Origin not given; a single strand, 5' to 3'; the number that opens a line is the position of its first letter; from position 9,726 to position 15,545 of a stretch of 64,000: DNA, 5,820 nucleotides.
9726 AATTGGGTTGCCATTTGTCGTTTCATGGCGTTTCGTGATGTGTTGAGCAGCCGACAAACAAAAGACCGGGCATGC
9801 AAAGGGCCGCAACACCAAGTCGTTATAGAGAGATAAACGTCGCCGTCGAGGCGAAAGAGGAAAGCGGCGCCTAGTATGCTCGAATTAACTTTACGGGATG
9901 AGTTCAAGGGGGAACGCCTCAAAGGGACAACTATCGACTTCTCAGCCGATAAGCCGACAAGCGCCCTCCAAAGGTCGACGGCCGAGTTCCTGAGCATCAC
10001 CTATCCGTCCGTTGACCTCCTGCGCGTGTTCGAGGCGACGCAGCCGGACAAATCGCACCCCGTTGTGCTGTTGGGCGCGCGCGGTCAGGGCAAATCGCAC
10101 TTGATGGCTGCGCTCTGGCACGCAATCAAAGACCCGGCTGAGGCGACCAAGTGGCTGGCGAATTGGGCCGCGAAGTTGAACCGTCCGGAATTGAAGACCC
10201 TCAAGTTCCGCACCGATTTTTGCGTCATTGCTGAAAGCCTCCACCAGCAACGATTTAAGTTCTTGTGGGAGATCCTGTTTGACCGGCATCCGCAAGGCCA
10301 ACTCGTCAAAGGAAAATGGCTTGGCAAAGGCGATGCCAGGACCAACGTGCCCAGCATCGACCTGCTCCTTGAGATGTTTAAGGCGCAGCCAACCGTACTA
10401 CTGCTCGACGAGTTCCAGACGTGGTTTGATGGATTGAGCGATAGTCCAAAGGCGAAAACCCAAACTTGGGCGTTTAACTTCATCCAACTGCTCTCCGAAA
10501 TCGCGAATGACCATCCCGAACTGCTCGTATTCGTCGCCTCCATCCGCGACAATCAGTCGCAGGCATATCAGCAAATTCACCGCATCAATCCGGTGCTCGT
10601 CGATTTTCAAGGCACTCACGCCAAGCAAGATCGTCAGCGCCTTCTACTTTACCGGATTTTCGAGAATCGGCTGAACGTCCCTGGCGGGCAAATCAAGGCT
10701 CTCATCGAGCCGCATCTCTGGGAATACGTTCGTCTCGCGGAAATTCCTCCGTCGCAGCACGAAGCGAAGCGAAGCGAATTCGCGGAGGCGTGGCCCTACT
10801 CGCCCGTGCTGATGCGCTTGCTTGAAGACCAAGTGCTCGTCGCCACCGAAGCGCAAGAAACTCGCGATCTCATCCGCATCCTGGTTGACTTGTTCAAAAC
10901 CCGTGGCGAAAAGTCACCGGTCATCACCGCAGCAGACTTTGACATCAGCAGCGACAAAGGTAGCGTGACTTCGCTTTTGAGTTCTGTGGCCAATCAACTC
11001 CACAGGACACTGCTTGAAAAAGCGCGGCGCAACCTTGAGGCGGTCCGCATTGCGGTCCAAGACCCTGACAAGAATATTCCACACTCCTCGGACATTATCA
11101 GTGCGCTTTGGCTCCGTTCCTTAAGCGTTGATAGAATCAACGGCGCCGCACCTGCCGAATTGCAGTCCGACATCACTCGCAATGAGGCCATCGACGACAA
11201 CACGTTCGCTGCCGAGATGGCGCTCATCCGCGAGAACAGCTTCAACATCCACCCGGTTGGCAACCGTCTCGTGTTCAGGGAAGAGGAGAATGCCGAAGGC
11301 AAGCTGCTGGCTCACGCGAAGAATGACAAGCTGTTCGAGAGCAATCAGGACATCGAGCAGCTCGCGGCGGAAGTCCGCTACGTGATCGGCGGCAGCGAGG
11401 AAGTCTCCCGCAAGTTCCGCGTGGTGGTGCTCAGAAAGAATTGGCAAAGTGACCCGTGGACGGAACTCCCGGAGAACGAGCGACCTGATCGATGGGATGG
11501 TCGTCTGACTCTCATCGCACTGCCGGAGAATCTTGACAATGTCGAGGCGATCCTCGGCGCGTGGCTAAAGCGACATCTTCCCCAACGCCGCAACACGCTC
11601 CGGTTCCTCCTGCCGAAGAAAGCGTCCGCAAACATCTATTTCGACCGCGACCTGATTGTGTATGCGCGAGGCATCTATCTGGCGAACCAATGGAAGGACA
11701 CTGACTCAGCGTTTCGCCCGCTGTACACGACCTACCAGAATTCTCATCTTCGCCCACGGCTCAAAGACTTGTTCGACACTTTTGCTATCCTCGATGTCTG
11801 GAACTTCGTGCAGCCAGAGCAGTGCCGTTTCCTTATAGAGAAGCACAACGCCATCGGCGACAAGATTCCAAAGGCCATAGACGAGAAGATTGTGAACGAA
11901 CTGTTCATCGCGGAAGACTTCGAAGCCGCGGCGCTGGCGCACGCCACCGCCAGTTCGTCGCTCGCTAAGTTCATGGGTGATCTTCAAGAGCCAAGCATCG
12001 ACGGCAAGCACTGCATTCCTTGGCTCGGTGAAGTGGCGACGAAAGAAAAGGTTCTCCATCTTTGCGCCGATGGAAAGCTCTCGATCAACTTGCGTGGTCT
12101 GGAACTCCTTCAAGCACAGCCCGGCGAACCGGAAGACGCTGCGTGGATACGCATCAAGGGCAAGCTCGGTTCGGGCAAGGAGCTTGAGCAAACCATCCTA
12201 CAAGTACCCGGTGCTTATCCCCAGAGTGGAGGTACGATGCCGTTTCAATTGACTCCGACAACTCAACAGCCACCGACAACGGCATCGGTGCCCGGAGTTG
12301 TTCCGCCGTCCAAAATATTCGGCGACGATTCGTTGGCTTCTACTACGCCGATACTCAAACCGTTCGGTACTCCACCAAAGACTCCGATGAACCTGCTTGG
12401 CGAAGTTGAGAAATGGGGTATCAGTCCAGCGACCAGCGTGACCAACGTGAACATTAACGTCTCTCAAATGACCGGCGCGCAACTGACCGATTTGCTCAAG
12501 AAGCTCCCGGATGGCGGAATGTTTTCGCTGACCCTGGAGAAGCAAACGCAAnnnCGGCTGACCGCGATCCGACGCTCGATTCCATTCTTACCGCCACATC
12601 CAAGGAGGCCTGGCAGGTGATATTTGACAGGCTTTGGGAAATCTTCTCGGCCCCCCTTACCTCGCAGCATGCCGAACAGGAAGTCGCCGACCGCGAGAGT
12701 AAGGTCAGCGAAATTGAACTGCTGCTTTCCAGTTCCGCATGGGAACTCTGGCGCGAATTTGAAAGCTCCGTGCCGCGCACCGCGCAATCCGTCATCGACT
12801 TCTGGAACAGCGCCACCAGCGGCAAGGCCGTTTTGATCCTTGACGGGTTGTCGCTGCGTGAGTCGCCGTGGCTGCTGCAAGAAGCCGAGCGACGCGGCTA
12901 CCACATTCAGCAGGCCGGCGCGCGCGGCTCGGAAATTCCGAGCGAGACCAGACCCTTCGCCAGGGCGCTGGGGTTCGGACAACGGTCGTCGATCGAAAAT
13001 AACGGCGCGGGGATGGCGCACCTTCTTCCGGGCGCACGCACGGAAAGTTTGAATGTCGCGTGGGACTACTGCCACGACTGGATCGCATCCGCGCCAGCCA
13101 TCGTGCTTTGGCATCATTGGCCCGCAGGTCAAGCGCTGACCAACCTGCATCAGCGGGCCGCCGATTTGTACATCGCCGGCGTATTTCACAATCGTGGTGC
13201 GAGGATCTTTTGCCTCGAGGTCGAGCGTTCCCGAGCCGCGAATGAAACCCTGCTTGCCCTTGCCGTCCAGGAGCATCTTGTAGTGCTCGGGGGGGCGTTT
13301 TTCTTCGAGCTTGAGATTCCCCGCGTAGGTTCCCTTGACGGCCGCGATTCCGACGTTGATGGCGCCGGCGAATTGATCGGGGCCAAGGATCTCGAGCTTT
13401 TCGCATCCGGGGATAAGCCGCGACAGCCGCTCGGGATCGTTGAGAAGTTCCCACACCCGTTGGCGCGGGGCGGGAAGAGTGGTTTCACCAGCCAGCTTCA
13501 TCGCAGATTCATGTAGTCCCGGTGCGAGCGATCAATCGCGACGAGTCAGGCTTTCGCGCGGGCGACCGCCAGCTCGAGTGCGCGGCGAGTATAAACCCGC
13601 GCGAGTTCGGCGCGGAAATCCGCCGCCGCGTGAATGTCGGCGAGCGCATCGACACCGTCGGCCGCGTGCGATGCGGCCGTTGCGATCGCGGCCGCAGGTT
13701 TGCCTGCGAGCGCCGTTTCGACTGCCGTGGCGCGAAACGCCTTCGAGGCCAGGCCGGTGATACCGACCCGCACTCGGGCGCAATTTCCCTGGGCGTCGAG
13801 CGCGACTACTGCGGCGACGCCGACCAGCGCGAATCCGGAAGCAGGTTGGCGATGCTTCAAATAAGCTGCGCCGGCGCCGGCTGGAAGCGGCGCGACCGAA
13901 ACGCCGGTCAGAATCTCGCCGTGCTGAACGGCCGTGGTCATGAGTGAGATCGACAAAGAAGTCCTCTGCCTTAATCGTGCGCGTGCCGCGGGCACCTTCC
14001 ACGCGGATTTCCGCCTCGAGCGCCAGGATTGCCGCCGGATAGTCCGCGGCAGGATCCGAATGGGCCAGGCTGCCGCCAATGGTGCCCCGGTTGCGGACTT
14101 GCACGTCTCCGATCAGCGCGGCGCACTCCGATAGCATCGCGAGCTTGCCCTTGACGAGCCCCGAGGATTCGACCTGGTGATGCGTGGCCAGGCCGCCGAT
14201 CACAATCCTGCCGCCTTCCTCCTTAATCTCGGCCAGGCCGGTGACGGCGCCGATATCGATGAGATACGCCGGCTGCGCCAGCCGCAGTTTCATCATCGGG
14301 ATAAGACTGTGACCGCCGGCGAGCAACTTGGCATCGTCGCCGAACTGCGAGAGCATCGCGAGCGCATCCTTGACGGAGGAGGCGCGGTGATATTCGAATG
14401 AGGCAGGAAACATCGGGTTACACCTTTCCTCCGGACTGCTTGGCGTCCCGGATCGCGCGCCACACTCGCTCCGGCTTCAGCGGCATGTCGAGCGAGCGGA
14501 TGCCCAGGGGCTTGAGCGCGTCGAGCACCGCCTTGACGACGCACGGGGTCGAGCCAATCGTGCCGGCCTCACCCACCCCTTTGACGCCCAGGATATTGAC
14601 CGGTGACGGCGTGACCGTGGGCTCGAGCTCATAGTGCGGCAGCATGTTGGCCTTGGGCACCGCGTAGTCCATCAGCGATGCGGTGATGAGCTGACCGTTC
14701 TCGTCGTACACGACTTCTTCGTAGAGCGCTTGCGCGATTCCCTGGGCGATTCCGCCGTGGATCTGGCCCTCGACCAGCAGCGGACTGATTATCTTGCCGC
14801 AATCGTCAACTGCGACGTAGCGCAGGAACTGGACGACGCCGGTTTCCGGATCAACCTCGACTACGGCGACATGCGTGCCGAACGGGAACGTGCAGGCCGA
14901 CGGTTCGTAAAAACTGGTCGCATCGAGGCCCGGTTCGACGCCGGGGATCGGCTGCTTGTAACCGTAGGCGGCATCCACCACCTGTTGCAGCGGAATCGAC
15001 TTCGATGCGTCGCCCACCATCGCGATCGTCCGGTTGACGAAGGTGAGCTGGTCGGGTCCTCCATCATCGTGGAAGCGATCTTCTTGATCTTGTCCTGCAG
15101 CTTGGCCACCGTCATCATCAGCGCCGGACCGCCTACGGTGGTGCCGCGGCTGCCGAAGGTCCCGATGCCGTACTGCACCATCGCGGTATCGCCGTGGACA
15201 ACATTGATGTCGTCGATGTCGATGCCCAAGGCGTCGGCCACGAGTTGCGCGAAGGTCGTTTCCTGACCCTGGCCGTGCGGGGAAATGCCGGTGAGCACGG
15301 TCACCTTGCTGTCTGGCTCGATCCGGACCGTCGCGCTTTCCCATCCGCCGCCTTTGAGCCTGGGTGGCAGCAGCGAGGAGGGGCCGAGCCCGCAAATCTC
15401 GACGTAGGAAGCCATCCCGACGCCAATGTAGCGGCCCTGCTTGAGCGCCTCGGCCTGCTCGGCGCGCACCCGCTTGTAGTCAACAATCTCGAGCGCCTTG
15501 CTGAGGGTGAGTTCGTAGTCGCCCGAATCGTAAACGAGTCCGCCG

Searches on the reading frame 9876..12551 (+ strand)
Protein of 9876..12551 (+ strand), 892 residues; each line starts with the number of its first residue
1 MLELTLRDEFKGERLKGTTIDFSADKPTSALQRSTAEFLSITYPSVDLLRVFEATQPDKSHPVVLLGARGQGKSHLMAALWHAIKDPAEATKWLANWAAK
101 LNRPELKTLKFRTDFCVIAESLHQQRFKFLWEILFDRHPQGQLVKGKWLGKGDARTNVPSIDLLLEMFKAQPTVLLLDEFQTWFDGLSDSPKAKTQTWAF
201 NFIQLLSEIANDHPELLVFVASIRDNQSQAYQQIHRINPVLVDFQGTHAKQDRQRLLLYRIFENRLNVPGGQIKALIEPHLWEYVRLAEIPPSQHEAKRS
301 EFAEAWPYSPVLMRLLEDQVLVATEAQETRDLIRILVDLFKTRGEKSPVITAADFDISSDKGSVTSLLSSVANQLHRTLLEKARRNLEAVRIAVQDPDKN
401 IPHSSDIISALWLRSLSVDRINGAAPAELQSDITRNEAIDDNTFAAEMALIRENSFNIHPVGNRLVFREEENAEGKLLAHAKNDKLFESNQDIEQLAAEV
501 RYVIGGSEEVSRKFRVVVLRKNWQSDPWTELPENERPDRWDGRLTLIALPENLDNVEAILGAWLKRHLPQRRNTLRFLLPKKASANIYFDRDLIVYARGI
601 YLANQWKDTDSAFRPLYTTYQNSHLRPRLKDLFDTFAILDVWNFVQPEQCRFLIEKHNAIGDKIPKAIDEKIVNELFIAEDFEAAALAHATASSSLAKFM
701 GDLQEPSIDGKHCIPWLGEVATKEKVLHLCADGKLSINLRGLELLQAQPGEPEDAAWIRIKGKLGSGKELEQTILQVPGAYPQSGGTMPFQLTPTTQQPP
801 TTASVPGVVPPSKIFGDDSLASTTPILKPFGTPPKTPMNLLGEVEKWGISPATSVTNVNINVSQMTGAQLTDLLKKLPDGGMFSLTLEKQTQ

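Call 5: search_protein_families(library=pfam, proteins=[window:9876-12551:+], max_evalue=0.01)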
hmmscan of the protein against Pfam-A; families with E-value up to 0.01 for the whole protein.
window:9876-12551:+ (892 aa): 3 families
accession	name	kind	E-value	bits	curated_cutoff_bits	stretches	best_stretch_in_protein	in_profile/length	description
PF04465.17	DUF499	-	4.2e-06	25.3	23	1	150-339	68-266/1024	Protein of unknown function (DUF499)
PF13191.12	AAA_16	-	0.00021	22.3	32.6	1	48-187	12-147/167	AAA ATPase domain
PF25199.1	nSTAND_NTPase5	-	0.0072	16.6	34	0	46-109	29-93/145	Novel STAND NTPase 5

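Call 6: search_protein_families(library=padloc, proteins=[window:9876-12551:+], max_evalue=0.01)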
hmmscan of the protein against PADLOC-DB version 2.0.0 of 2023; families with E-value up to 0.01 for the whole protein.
window:9876-12551:+ (892 aa): 2 families
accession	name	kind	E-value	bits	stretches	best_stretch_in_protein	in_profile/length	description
PDLC00662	HmaC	-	0.001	15.3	1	62-228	76-250/941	AAA+ ATPase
PDLC02793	SspF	-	0.0065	12.9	0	41-122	33-113/600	SspF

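Call 7: search_protein_families(library=ncbifam, proteins=[window:9876-12551:+], max_evalue=0.01)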
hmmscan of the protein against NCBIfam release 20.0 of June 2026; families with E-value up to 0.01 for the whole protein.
window:9876-12551:+ (892 aa): 1 family
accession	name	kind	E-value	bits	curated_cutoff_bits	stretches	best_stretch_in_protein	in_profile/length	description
TIGR03420.1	DnaA_homol_Hda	equivalog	0.00043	19.9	194.8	1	48-98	25-76/226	DnaA regulatory inactivator Hda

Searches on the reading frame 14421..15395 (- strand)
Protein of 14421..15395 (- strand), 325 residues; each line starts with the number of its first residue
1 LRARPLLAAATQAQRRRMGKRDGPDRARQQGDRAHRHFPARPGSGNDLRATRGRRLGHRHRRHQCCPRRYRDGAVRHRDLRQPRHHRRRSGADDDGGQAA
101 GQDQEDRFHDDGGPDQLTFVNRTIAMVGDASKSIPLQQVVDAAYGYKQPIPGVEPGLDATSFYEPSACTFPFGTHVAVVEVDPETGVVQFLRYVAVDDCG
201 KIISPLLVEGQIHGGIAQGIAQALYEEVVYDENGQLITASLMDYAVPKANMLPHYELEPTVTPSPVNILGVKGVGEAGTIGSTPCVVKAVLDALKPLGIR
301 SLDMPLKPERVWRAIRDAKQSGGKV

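Call 11: search_protein_families(library=pfam, proteins=[window:14421-15395:-], max_evalue=0.01)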
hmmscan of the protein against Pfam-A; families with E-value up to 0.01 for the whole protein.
window:14421-15395:- (325 aa): 1 family
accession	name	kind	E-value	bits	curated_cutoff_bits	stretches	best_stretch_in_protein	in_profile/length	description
PF20256.3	MoCoBD_2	-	4e-43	148.4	27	1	114-253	144-283/283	Molybdopterin cofactor-binding domain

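Call 12: search_protein_families(library=padloc, proteins=[window:14421-15395:-], max_evalue=0.001)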
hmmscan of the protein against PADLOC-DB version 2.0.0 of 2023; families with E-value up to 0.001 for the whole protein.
window:14421-15395:- (325 aa): 0 families
